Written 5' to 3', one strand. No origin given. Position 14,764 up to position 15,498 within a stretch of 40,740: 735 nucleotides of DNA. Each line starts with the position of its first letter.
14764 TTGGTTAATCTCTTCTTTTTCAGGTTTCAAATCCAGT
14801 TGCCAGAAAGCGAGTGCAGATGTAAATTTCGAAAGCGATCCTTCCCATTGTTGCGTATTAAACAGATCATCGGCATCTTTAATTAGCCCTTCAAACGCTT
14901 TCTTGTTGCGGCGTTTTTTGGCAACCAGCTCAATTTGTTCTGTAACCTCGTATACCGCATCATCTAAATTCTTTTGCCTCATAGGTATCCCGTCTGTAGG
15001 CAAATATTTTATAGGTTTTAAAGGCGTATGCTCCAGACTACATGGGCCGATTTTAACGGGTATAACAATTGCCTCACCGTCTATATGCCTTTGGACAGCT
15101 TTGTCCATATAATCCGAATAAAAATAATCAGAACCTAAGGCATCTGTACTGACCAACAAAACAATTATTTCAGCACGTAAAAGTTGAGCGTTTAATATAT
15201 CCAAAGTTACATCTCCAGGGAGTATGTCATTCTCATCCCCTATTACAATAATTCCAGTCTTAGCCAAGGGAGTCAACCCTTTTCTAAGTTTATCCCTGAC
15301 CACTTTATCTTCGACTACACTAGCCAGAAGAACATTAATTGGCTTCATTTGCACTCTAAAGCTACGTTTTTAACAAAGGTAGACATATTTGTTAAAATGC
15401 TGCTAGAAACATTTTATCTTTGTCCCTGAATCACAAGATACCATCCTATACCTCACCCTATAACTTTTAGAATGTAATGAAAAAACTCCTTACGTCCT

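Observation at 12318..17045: Candidate novel envelope-spanning TIR system: membrane TIR-like protein, secreted FGE-sulfatase-fold protein and secreted coiled-coil protein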

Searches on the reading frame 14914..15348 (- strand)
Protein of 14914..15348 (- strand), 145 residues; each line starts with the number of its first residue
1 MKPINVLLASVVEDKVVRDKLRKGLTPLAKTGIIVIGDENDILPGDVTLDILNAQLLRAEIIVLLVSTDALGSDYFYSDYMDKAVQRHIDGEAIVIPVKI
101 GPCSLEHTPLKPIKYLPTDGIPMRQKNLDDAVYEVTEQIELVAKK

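Call 61: search_solved_structures(query=A4, max_evalue=10, show_alignments=5)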
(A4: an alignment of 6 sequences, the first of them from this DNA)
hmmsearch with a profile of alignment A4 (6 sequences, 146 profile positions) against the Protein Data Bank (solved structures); distinct sequences matched with E-value up to 10: 8.
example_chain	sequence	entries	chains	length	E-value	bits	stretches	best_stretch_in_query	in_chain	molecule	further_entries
6wt6_A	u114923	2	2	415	1.9e-05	27.8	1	22-116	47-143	Metazoan TIR-STING fusion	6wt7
7uxr_A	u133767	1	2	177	3.2e-05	27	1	5-103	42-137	TIR domain protein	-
9mud_K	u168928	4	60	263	0.00036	23.6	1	11-111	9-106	Cat1 (CRISPR associated TIR 1) pentagonal filament | Cat1 (CRISPR associated TIR 1) pentagonal filament assembly | Cat1 (CRISPR-associated TIR 1)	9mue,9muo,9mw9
7uwg_A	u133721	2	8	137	0.0018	21.3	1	5-107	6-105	Molecular chaperone Tir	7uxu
8g83_A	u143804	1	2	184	0.0037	20.3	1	5-107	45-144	NAD(+) hydrolase AbTIR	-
9m0n_A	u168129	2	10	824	0.0064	19.6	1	29-100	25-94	Tetratricopeptide repeat protein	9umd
3anw_B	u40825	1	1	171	0.11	15.6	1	28-120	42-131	Putative uncharacterized protein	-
6cz7_A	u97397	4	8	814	0.27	14.3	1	75-124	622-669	ArrA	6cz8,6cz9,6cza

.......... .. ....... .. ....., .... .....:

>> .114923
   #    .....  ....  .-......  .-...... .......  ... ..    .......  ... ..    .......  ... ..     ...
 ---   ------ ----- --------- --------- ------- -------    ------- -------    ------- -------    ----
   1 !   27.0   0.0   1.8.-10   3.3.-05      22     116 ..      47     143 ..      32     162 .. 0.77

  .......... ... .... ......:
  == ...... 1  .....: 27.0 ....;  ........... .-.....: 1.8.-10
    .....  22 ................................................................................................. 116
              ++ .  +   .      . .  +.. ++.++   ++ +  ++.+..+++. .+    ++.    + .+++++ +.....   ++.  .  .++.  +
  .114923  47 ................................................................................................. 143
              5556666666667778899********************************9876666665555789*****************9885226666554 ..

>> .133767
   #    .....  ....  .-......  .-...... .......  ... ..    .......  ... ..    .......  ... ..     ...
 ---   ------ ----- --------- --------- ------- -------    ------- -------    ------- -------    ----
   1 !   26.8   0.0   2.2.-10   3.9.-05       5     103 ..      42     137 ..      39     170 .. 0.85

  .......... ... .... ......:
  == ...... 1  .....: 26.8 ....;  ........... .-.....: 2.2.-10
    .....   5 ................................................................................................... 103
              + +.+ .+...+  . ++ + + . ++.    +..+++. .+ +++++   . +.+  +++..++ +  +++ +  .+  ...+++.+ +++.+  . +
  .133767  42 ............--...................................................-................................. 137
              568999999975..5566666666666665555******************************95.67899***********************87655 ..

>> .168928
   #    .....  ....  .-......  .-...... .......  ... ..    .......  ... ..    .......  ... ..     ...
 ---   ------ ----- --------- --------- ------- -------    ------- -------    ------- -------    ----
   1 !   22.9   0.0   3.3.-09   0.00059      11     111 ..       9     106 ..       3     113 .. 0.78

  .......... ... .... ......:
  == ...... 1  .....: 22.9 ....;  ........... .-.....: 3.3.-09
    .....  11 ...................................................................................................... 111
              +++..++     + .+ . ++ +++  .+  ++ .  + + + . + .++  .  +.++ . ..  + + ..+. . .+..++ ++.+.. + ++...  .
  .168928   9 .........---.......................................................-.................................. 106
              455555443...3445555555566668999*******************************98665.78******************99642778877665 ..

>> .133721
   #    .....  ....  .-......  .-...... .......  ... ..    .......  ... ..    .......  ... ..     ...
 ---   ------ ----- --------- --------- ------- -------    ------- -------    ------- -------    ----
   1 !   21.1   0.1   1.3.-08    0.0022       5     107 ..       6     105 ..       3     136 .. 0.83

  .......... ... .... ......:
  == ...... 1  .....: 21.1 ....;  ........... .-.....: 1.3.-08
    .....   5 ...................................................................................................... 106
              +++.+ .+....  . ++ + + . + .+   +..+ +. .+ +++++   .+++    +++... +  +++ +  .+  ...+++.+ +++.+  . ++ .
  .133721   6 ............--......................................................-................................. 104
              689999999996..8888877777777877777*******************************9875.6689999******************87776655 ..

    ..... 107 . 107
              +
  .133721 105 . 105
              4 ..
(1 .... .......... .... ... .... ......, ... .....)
